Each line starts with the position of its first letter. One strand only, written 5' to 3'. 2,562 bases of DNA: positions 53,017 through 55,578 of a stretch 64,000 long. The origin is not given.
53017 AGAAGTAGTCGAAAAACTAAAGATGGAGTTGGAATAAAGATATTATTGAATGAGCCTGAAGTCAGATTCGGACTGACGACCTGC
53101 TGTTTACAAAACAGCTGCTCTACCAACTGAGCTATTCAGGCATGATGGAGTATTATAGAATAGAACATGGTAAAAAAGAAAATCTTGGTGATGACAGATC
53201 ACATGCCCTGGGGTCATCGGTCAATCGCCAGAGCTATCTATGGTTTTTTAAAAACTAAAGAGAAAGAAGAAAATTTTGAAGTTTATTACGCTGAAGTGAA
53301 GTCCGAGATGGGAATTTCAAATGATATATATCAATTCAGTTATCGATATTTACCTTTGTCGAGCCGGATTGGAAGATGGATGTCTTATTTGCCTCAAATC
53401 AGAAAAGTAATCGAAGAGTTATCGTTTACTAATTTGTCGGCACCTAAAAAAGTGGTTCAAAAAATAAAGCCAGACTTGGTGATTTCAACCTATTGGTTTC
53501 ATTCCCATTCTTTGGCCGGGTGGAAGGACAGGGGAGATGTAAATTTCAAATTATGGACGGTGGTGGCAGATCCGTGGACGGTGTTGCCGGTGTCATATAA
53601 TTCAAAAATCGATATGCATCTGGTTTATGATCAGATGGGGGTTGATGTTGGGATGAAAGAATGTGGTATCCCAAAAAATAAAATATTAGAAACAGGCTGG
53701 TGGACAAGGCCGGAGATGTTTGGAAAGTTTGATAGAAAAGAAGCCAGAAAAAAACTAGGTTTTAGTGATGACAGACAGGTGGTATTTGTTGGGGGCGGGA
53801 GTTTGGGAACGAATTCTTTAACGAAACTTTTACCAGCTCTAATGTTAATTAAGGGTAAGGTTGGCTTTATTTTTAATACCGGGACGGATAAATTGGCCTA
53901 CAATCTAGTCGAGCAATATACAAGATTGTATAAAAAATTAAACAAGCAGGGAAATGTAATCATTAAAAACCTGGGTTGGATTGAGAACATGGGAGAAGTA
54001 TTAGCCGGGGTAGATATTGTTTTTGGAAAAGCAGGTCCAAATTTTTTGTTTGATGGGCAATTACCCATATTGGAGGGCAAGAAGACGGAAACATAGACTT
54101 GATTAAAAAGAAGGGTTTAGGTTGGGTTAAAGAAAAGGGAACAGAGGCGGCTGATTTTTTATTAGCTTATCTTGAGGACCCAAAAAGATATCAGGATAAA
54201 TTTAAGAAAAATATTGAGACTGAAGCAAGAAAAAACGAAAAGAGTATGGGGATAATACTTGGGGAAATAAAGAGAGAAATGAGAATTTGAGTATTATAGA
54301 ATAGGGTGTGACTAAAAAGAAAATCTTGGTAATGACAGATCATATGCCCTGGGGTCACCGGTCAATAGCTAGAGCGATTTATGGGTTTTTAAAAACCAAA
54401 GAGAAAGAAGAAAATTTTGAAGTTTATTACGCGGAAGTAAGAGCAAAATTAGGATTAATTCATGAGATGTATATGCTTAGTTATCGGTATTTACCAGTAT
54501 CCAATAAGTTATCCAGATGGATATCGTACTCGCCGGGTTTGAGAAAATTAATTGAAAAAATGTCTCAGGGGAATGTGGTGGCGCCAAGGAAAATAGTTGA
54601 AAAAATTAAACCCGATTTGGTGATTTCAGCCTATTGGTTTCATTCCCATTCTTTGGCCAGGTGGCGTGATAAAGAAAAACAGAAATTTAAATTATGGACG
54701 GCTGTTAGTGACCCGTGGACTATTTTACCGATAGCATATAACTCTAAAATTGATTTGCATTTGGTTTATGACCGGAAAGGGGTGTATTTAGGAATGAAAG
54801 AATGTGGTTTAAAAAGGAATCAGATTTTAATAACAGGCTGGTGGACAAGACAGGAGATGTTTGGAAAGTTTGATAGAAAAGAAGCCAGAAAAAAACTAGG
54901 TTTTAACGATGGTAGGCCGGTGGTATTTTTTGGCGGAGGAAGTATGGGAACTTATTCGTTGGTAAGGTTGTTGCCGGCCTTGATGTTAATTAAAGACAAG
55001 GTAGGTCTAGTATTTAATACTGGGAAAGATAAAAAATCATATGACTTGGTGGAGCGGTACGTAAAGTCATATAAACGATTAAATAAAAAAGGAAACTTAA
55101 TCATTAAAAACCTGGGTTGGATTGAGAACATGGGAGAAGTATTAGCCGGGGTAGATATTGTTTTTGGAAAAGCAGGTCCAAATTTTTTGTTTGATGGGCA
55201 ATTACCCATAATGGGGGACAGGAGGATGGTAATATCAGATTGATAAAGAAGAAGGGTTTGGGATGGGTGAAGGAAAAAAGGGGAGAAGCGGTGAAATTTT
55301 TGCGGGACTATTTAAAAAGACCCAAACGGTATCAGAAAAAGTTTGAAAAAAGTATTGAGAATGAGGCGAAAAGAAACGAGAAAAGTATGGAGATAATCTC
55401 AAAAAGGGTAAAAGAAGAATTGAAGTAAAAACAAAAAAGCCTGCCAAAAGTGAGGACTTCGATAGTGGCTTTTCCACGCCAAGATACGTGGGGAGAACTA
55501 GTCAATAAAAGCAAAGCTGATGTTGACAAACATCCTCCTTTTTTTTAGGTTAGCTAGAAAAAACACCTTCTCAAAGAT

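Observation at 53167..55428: Tandem GT28 paralogues share a conserved -1 frame junction; terminal segments are DNA-identical between copies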

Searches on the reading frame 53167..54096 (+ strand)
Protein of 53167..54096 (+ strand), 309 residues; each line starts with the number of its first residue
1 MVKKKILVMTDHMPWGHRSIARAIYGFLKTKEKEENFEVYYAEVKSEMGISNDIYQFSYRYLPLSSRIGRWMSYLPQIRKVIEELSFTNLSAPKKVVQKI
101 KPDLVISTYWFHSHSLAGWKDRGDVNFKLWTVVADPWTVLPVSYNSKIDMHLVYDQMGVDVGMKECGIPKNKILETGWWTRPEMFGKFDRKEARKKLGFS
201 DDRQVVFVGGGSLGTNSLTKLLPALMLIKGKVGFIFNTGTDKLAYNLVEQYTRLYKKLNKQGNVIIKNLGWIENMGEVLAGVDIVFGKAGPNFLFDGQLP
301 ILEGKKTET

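Call 4: search_protein_families(library=pfam, proteins=[window:53167-54093:+], max_evalue=1)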
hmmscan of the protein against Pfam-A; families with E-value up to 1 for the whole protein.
window:53167-54093:+ (309 aa): 3 families
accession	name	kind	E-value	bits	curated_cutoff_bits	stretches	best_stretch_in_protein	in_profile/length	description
PF06925.17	MGDG_synth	-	1.7e-06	28.7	25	1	17-177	1-166/169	Monogalactosyldiacylglycerol (MGDG) synthase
PF11442.13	DUF2826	-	0.06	13.7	21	1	132-181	88-135/158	Protein of unknown function (DUF2826)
PF04101.22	Glyco_tran_28_C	-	0.074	13.5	22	1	205-293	1-83/166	Glycosyltransferase family 28 C-terminal domain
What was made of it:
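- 53167..54096 (+): GT28 / MGDG-synthase-like glycosyltransferase, tandem copy 1, truncated in this record (309 aa; intact orthologue 382 aa). Pfam PF06925 scores 28.7 bits against a cut-off of 25 (call 4).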

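Call 11: find_encoding_contigs(protein=window:53167-54096:+, flank=3000, max_places=8)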
Protein window:53167-54096:+ (309 aa): no gene with exactly this product is on record in the collection.

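Call 13: find_encoding_contigs(protein=window:53191-54096:+, flank=3000, max_places=8)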
Protein window:53191-54096:+ (301 aa): no gene with exactly this product is on record in the collection.

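Call 16: list_cluster_members(proteins=[window:53167-54093:+, window:53203-54093:+, window:54308-55240:+, window:54332-55240:+, window:54344-55240:+, window:54099-54287:+, window:55240-55425:+, P0001, P0010])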
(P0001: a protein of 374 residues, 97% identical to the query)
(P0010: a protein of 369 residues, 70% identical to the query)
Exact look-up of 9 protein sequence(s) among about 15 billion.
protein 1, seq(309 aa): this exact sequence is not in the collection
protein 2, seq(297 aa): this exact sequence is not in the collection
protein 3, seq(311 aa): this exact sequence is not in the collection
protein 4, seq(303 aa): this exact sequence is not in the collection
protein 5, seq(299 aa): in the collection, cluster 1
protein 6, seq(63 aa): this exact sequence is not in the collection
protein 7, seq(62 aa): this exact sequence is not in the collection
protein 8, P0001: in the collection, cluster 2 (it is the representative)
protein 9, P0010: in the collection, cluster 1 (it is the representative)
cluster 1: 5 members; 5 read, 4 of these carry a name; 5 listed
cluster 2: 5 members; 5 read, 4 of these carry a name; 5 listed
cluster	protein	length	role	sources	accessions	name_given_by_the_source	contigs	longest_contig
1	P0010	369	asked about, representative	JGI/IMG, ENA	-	-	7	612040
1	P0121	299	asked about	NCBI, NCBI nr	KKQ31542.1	MAG: hypothetical protein US46_C0004G0080 [Candidatus Shapirobacteria bacterium ...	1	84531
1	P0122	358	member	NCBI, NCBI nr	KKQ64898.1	MAG: hypothetical protein US85_C0002G0047 [Candidatus Shapirobacteria bacterium ...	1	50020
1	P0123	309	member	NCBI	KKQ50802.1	MAG: hypothetical protein US68_C0001G0001, partial [Candidatus Shapirobacteria bacterium ...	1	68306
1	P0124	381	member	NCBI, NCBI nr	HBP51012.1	TPA: hypothetical protein DD455_01600 [Candidatus Shapirobacteria bacterium] | hypothetical protein [Candidatus Shapirobacteria bacterium]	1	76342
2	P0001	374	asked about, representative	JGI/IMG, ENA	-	-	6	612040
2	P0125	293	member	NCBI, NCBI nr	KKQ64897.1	MAG: hypothetical protein US85_C0002G0046 [Candidatus Shapirobacteria bacterium ...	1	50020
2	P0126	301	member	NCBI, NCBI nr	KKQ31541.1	MAG: hypothetical protein US46_C0004G0079 [Candidatus Shapirobacteria bacterium ...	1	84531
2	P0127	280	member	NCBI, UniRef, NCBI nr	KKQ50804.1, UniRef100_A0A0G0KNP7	MAG: hypothetical protein US68_C0001G0003 [Candidatus Shapirobacteria bacterium ... | Diacylglycerol glucosyltransferase N-terminal domain-containing protein n=1 ...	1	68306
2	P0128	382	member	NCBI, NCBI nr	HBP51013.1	TPA: hypothetical protein DD455_01605 [Candidatus Shapirobacteria bacterium] | hypothetical protein [Candidatus Shapirobacteria bacterium]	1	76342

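Call 20: find_encoding_contigs(protein=P0122, flank=3000, max_places=6)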
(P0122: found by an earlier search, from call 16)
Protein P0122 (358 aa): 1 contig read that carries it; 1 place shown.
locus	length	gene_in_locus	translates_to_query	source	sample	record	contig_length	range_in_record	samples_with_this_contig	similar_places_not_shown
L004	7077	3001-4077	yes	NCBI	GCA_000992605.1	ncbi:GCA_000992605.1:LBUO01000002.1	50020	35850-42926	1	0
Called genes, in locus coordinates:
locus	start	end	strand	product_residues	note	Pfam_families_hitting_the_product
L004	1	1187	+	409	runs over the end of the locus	PF00266:Aminotran_5, PF00155:Aminotran_1_2, PF01053:Cys_Met_Meta_PP (weak)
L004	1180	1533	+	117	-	PF01592:NifU_N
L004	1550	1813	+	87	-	-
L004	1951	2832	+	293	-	PF06925:MGDG_synth (weak)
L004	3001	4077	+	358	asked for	PF06925:MGDG_synth (weak)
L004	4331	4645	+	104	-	PF02082:Rrf2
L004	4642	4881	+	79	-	PF08984:DUF1858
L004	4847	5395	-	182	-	PF02163:Peptidase_M50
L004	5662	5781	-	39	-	-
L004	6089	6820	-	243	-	PF00551:Formyl_trans_N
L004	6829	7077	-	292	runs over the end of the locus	PF01073:3Beta_HSD, PF01370:Epimerase, PF04321:RmlD_sub_bind, PF16363:GDP_Man_Dehyd, PF02719:Polysacc_synt_2 (weak)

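Call 21: find_encoding_contigs(protein=P0127, flank=3000, max_places=6)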
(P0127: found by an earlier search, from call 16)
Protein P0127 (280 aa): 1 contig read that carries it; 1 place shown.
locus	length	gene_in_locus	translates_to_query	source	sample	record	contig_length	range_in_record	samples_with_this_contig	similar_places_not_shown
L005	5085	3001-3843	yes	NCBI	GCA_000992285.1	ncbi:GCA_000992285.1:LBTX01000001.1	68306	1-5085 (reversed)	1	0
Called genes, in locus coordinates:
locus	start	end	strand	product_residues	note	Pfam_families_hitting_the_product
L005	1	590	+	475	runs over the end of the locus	PF19295:SufBD_N, PF01458:SUFBD_core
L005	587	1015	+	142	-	PF01458:SUFBD_core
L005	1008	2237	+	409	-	PF00266:Aminotran_5, PF00155:Aminotran_1_2, PF01053:Cys_Met_Meta_PP (weak)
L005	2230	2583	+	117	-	PF01592:NifU_N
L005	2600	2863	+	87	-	-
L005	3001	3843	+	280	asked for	PF06925:MGDG_synth (weak)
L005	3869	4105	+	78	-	-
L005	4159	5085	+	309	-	PF06925:MGDG_synth (weak), PF04101:Glyco_tran_28_C (weak)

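Call 22: find_encoding_contigs(protein=P0121, flank=3000, max_places=6)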
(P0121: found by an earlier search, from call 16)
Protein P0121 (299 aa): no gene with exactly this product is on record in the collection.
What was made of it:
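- Tried and rejected: Exact look-ups of the window's ORFs (calls 11, 13, 22) found no gene record. list_cluster_members (call 16) did find the NCBI proteins.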

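Call 23: find_encoding_contigs(protein=P0128, flank=3000, max_places=6)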
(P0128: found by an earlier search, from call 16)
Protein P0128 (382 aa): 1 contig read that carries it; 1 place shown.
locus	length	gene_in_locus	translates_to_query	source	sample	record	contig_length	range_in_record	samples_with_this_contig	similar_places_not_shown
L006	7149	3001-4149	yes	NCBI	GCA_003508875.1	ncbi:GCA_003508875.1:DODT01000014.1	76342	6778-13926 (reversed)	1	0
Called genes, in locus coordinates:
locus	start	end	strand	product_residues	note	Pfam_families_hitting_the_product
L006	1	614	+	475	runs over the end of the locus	PF19295:SufBD_N, PF01458:SUFBD_core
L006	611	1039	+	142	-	PF01458:SUFBD_core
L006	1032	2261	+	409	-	PF00266:Aminotran_5, PF00155:Aminotran_1_2, PF01053:Cys_Met_Meta_PP (weak)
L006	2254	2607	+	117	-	PF01592:NifU_N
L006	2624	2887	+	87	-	-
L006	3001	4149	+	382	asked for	PF06925:MGDG_synth (weak), PF04101:Glyco_tran_28_C (weak)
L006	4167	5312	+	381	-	PF06925:MGDG_synth (weak), PF04101:Glyco_tran_28_C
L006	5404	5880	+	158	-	PF02082:Rrf2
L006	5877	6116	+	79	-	PF08984:DUF1858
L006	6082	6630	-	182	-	PF02163:Peptidase_M50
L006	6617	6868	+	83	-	PF00830:Ribosomal_L28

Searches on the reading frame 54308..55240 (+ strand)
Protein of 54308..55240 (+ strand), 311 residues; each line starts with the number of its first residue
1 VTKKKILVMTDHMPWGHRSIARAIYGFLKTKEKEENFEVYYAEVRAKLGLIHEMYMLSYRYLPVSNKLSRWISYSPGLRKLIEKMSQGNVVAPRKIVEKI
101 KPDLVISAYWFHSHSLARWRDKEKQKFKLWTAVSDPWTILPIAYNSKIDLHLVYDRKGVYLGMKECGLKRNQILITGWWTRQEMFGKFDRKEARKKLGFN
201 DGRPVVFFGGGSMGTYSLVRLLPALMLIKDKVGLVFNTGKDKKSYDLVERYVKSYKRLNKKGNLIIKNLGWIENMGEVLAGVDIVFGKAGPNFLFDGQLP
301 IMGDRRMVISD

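Call 4: search_protein_families(library=pfam, proteins=[window:54308-55240:+], max_evalue=1)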
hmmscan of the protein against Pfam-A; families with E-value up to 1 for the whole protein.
window:54308-55240:+ (311 aa): 2 families
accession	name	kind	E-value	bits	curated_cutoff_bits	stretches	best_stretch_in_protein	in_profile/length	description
PF06925.17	MGDG_synth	-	7.9e-06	26.5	25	1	17-177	1-166/169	Monogalactosyldiacylglycerol (MGDG) synthase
PF04101.22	Glyco_tran_28_C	-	0.068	13.6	22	1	205-293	1-83/166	Glycosyltransferase family 28 C-terminal domain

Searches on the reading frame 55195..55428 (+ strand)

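Call 4: search_protein_families(library=pfam, proteins=[window:55195-55428:+], max_evalue=1)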
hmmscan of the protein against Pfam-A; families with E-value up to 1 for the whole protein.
window:55195-55428:+ (77 aa): 1 family
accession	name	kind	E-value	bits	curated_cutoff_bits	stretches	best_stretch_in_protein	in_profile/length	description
PF16523.10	betaPIX_CC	-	0.084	13.2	26.8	1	31-74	32-74/85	betaPIX coiled coil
